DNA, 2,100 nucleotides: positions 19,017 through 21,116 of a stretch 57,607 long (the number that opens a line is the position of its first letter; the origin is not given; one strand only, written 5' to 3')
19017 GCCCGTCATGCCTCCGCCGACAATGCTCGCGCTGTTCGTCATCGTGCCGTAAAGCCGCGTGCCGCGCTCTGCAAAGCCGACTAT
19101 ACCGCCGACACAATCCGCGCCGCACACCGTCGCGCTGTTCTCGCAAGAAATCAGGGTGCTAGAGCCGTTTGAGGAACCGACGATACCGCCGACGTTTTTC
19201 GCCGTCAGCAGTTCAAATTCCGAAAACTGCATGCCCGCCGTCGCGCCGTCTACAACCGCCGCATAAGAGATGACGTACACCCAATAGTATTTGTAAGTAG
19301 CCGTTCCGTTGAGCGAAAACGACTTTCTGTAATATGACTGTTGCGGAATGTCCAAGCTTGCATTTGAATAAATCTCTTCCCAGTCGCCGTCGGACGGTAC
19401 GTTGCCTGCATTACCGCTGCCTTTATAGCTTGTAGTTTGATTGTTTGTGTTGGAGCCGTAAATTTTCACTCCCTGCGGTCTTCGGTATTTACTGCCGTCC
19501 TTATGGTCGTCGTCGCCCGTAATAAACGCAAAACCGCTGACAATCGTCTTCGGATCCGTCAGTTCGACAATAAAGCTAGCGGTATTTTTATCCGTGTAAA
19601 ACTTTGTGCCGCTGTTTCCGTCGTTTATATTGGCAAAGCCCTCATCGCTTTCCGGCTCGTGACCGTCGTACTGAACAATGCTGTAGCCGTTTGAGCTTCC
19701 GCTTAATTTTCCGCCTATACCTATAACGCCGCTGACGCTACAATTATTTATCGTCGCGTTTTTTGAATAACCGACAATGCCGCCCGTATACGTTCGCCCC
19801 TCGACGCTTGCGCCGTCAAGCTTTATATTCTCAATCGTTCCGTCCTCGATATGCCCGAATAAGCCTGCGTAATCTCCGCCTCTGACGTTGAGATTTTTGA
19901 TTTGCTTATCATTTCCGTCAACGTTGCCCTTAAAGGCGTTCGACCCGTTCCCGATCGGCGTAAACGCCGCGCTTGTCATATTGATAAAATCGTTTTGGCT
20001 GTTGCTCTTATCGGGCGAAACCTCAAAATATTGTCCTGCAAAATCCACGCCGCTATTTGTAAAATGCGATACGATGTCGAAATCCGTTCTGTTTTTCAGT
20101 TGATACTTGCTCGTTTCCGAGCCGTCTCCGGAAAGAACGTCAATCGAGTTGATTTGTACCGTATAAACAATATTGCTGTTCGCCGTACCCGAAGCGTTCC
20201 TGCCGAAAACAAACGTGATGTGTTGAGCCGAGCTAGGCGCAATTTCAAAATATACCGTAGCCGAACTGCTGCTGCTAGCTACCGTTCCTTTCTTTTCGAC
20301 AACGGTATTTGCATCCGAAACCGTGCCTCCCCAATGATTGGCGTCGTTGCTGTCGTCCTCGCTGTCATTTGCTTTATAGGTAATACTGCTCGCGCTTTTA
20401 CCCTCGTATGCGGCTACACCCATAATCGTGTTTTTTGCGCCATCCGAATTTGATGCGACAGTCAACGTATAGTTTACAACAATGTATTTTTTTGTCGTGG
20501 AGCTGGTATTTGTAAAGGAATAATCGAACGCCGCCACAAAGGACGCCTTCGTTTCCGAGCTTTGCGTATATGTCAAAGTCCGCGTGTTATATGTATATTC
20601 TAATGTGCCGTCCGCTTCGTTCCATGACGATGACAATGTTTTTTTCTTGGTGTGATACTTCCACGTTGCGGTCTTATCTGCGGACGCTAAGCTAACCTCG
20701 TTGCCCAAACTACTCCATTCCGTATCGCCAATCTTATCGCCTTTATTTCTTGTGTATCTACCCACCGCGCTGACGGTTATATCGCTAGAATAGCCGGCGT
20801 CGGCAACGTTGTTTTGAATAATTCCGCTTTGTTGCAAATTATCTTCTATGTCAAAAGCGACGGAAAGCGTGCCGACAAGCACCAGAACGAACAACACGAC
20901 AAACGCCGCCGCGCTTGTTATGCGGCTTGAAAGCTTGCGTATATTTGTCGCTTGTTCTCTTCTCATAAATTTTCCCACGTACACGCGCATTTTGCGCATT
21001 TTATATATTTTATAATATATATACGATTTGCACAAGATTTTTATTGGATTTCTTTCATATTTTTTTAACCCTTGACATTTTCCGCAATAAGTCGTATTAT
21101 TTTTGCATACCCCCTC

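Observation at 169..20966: Four-gene surface operon in which every product has a TasA/CalY (SipW-cognate)-style N-terminus, headed by a 6,058-aa protein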

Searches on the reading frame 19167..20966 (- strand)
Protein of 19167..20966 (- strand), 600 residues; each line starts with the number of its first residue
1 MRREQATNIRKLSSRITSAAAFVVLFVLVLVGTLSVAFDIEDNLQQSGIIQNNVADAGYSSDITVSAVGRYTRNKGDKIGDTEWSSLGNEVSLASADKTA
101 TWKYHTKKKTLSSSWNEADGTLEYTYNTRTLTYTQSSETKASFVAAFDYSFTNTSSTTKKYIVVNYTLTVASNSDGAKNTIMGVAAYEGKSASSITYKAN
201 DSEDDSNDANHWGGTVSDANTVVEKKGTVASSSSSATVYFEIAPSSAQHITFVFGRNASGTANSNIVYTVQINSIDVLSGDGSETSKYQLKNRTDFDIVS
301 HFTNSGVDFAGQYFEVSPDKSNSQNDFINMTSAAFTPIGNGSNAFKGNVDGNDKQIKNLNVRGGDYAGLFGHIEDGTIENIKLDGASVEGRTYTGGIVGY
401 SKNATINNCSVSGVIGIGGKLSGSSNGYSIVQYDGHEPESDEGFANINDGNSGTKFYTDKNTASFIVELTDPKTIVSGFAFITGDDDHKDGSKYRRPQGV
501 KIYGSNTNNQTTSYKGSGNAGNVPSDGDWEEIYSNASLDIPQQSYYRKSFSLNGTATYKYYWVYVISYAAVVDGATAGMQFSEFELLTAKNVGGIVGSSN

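Call 40: find_homologous_proteins(query=window:19167-20966:-)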
Query window:19167-20966:- (600 aa): 89 proteins with E <= 0.001 among 8000 candidates.
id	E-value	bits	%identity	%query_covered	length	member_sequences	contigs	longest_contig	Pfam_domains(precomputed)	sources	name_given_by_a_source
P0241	3.7e-24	103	30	26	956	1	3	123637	PF00404.25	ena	-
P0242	3.7e-24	103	35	23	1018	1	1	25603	PF09479.17,PF07581.18,PF07833.17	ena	-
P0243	8.2e-24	102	37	22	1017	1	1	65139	PF09479.17,PF07581.18,PF07833.17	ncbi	-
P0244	1.2e-20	92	36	25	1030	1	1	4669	PF09479.17,PF07581.18,PF07833.17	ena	-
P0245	8.8e-20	89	29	30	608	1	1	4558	PF07581.18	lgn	-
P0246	3.5e-17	80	33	25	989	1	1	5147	PF09479.17,PF07581.18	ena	-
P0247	1.4e-15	75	34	23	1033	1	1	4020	PF09479.17,PF07581.18,PF07833.17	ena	-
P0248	1.8e-14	71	37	24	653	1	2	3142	PF13149.13,PF07581.18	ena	-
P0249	2.0e-13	68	37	24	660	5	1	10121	PF13149.13,PF07581.18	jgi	-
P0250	2.4e-13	68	36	23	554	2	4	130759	PF07581.18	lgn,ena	-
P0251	5.0e-13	67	47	17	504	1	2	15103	-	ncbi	-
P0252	1.1e-12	66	43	13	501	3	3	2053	PF07581.18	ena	-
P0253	1.1e-12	66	33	27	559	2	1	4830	PF07581.18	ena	-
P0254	1.6e-12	65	36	25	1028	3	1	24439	PF18676.7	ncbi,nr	ncbi:MAG: hypothetical protein IJ024_07355 [Lachnospiraceae bacterium]|nr:hypothetical protein [Lach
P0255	1.7e-12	65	32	24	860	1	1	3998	PF00404.25,PF07581.18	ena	-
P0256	1.8e-12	65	36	25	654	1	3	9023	PF13149.13,PF07581.18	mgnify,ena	mgnify:CR=1 FL=1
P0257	2.1e-12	65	31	25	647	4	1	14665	PF13149.13,PF07581.18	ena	-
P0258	2.7e-12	64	50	12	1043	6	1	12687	PF05342.20,PF07581.18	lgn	-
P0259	5.2e-12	63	36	19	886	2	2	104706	PF05342.20,PF20200.5,PF07581.18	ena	-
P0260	5.9e-12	63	27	25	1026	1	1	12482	PF07581.18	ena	-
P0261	2.5e-11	61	35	17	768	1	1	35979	PF07581.18,PF00041.28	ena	-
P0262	3.9e-11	60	37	22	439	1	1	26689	PF07581.18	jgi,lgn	jgi:hypothetical protein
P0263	4.8e-11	60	39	21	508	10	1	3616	PF07581.18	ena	-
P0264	5.1e-11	60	32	28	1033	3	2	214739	PF07581.18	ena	-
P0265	8.7e-11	59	33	22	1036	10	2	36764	PF07581.18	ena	-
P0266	1.8e-10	58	28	28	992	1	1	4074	PF07581.18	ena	-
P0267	1.9e-10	58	34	25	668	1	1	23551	PF13149.13,PF07581.18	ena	-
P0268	3.7e-10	57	33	28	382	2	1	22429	PF07581.18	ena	-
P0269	5.9e-10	56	33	28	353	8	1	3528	PF07581.18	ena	-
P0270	1.2e-9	55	43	17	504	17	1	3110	PF07581.18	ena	-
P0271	1.2e-9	55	42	14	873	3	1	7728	PF07581.18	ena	-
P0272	1.5e-9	55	35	25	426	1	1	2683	PF07581.18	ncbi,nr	ncbi:MAG: hypothetical protein J1E06_01435, partial [Acutalibacter sp.]|nr:hypothetical protein [Acu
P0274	1.9e-9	55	44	15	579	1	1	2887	PF13149.13,PF07581.18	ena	-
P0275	3.1e-9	54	34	23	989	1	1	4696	PF18998.7,PF07581.18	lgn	-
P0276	5.1e-9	53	36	23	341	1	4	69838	PF07581.18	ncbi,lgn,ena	-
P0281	9.9e-9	52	33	22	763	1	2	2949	PF12389.14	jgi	-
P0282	1.3e-8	52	28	31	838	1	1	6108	PF07581.18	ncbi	ncbi:MAG: GLUG motif-containing protein, partial [Rikenellaceae bacterium]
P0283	1.5e-8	52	34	22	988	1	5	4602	PF18998.7,PF07581.18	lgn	-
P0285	3.1e-8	51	33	22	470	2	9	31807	PF07581.18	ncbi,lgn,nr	ncbi:MAG: hypothetical protein LUD46_05270 [Parabacteroides sp.]|nr:hypothetical protein [Parabacter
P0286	5.8e-8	50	34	24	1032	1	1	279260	PF07581.18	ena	-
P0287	6.6e-8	50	42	14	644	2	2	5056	PF07581.18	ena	-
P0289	9.7e-8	49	32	18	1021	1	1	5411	PF07581.18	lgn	-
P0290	1.2e-7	49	42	14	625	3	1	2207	PF07581.18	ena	-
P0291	1.4e-7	49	42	14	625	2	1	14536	PF07581.18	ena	-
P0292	1.6e-7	48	28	19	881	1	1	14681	PF07581.18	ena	-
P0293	2.2e-7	48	28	20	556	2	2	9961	PF07581.18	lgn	-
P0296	2.7e-7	48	40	13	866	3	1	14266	PF13149.13,PF07581.18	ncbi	-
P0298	6.1e-7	47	32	25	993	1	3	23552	PF07581.18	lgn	-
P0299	9.5e-7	46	42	14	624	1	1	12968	PF07581.18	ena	-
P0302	3.3e-6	44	31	21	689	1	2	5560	PF07581.18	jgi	-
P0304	4.1e-6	44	42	16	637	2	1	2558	PF07581.18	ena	-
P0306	8.2e-6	43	32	22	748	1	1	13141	PF07581.18,PF02368.25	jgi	-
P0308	2.5e-5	41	38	20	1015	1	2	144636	PF07581.18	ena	-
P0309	2.6e-5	41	32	23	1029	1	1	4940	PF26182.1,PF00404.25,PF07581.18,PF02368.25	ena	-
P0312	8.4e-5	39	44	14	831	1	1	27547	PF07581.18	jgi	-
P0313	9.1e-5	39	37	16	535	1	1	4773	PF07581.18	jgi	-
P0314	1.5e-4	39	43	16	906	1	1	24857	PF09479.17,PF07581.18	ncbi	-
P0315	1.6e-4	39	46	14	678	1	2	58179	-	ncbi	-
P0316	1.7e-4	38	37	24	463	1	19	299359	PF07581.18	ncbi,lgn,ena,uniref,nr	ncbi:GLUG motif-containing protein [Parabacteroides goldsteinii]|uniref:GLUG motif-containing protei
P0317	2.1e-4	38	38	15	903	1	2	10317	-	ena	-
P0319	2.6e-4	38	30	22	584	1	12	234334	PF07581.18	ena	-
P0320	2.7e-4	38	33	22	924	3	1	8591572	PF12733.14,PF07581.18,PF00395.26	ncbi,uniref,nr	ncbi:GLUG motif-containing protein [Paenibacillus sp. PAMC21692]|uniref:GLUG motif-containing protei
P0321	5.4e-4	37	31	24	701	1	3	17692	PF13149.13,PF07581.18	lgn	-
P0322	5.5e-4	37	32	21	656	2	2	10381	PF07581.18,PF00700.28,PF00669.26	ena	-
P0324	6.1e-4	37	37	16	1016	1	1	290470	PF07581.18,PF01471.24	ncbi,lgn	-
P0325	6.6e-4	37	39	16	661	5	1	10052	-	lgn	-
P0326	7.3e-4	36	34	21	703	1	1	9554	PF13149.13,PF07581.18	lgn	-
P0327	7.7e-4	36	34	21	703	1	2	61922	PF13149.13,PF07581.18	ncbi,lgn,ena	-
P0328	8.4e-4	36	34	22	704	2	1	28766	PF13149.13,PF07581.18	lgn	-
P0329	8.9e-4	36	28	38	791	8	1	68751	PF07581.18,PF00395.26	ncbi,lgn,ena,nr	ncbi:MAG: S-layer homology domain-containing protein [Clostridiales bacterium]|nr:S-layer homology d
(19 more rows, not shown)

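Call 64: search_protein_families(library=ncbifam, proteins=[P0281], max_evalue=10)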
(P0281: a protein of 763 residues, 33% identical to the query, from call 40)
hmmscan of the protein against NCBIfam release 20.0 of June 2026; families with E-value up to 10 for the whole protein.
P0281 (763 aa): 2 families
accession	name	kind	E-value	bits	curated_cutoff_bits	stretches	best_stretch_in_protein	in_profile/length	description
TIGR04088.1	cognate_SipW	domain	1.6e-07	31.3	19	1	12-46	1-34/34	SipW-dependent-type signal peptide-containing protein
NF050131.1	BGluronaseAbsR1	equivalog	0.097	11.6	650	1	398-475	138-212/361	beta-glucuronidase AbsR1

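Call 78: search_protein_families(library=ncbifam, proteins=[P0299, P0287, P0291, P0290, P0315, P0325, P0317], max_evalue=1)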
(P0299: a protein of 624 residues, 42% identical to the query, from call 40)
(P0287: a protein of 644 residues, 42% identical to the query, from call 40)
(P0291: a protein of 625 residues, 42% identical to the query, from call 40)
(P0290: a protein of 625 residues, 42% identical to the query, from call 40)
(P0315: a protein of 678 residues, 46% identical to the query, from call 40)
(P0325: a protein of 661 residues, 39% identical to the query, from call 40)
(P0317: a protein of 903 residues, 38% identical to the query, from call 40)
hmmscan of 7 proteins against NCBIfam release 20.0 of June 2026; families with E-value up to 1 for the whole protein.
P0299 (624 aa): 1 family
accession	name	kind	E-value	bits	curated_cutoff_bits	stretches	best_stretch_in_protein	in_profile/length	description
TIGR04088.1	cognate_SipW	domain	2.6e-06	27.4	19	1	17-50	1-34/34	SipW-dependent-type signal peptide-containing protein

P0287 (644 aa): 1 family
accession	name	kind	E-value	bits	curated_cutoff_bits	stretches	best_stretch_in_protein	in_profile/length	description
TIGR04088.1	cognate_SipW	domain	4.2e-06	26.8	19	1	17-49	2-34/34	SipW-dependent-type signal peptide-containing protein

P0291 (625 aa): 1 family
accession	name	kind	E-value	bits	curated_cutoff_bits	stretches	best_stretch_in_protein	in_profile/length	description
TIGR04088.1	cognate_SipW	domain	0.00067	19.7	19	1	16-49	1-34/34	SipW-dependent-type signal peptide-containing protein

P0290 (625 aa): 1 family
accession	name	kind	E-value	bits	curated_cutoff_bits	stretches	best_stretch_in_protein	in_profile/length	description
TIGR04088.1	cognate_SipW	domain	3.5e-05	23.8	19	1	16-49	1-34/34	SipW-dependent-type signal peptide-containing protein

P0315 (678 aa): 3 families
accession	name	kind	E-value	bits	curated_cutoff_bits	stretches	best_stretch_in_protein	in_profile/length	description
TIGR04088.1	cognate_SipW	domain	7.1e-07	29.2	19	1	17-48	3-34/34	SipW-dependent-type signal peptide-containing protein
TIGR03545.1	TIGR03545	subfamily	0.14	10.6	173.35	1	190-285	353-453/556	TIGR03545 family protein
NF005822.0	PRK07708.1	equivalog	0.25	10.9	175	1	161-218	122-178/220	hypothetical protein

P0325 (661 aa): 2 families
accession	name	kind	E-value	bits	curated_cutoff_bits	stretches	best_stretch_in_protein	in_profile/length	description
TIGR04088.1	cognate_SipW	domain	1.6e-06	28.1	19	1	16-49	2-34/34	SipW-dependent-type signal peptide-containing protein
NF005530.0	PRK07189.1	equivalog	0.028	13.5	228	1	365-394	153-182/303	biotin-independent malonate decarboxylase subunit beta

P0317 (903 aa): 0 families

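Call 81: find_encoding_contigs(protein=P0315, flank=8000, max_places=2)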
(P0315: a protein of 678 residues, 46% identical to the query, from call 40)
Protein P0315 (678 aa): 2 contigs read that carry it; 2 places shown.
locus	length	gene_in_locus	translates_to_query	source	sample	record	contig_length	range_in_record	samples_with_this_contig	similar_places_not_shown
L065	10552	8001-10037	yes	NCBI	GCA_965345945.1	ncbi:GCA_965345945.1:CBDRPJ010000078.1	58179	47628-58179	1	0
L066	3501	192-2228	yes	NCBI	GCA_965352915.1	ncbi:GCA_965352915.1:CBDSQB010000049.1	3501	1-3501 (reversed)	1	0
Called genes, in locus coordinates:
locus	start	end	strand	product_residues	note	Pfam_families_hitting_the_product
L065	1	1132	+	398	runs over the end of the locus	PF00768:Peptidase_S11, PF13354:Beta-lactamase2, PF07943:PBP5_C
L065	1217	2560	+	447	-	PF00342:PGI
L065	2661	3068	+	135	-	-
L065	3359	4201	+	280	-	PF02899:Phage_int_SAM_1 (weak), PF00589:Phage_integrase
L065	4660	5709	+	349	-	-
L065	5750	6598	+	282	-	-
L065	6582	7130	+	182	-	-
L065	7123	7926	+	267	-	-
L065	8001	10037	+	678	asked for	-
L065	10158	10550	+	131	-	?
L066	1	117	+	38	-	?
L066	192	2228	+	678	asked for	-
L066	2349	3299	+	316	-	PF01476:LysM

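Call 82: find_encoding_contigs(protein=P0299, flank=8000, max_places=2)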
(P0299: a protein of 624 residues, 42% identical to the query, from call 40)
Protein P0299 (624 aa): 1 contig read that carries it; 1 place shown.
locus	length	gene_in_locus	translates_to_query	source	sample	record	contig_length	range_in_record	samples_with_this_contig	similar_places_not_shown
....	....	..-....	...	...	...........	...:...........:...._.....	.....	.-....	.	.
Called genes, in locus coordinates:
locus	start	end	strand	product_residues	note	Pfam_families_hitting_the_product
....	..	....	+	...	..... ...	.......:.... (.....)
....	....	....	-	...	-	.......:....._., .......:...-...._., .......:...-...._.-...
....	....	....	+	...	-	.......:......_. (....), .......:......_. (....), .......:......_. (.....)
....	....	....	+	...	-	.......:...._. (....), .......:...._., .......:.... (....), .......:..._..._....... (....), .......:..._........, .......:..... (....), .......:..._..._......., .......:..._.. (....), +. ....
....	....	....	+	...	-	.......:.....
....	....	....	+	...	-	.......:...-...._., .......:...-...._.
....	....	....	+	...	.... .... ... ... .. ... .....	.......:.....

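Call 85: search_protein_families(library=ncbifam, proteins=[L065:7123-7926:+, L065:6576-7130:+, L065:5747-6598:+], max_evalue=1)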
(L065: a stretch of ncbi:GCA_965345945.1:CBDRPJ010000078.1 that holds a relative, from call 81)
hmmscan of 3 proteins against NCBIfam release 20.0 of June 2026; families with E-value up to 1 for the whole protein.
L065:7123-7926:+ (267 aa): 5 families
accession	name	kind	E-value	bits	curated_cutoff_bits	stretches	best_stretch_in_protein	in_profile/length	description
TIGR02228.1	sigpep_I_arch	equivalog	3.8e-13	49.6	51.85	1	14-183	3-153/158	signal peptidase I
NF046067.1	SigPepSipWBacil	equivalog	1.4e-12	47.6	190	1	13-206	3-183/189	signal peptidase I SipW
NF047839.1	PspM_Rv2743c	equivalog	0.0015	18.5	80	1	152-260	25-128/220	phage shock envelope stress response protein PspM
NF041023.1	PP0621_fam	subfamily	0.44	10.9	45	0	16-35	2-21/71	PP0621 family protein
TIGR03924.1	T7SS_EccC_a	equivalog_domain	0.68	8.6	509.15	0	8-49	10-51/673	type VII secretion protein EccCa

L065:6576-7130:+ (184 aa): 2 families
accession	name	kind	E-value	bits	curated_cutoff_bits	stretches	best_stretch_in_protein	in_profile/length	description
TIGR04090.1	exp_by_SipW_IV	subfamily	0.0083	15.9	60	1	14-95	2-78/241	BsaA family SipW-dependent biofilm matrix protein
NF004414.0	PRK05760.1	equivalog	0.019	15.1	129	1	8-47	66-105/128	F0F1 ATP synthase subunit I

L065:5747-6598:+ (283 aa): 3 families
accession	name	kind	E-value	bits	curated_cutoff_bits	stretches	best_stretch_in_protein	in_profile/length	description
TIGR01167.1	LPXTG_anchor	domain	2.3e-05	24.8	15.9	1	242-275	3-34/34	LPXTG cell wall anchor domain-containing protein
TIGR03063.1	srtB_target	domain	0.11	12.5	18.15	1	242-264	2-24/29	sortase B protein-sorting domain-containing protein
NF033073.1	LPXTG_double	subfamily_domain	0.13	12.3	48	1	241-276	32-66/66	doubled motif LPXTG anchor domain-containing protein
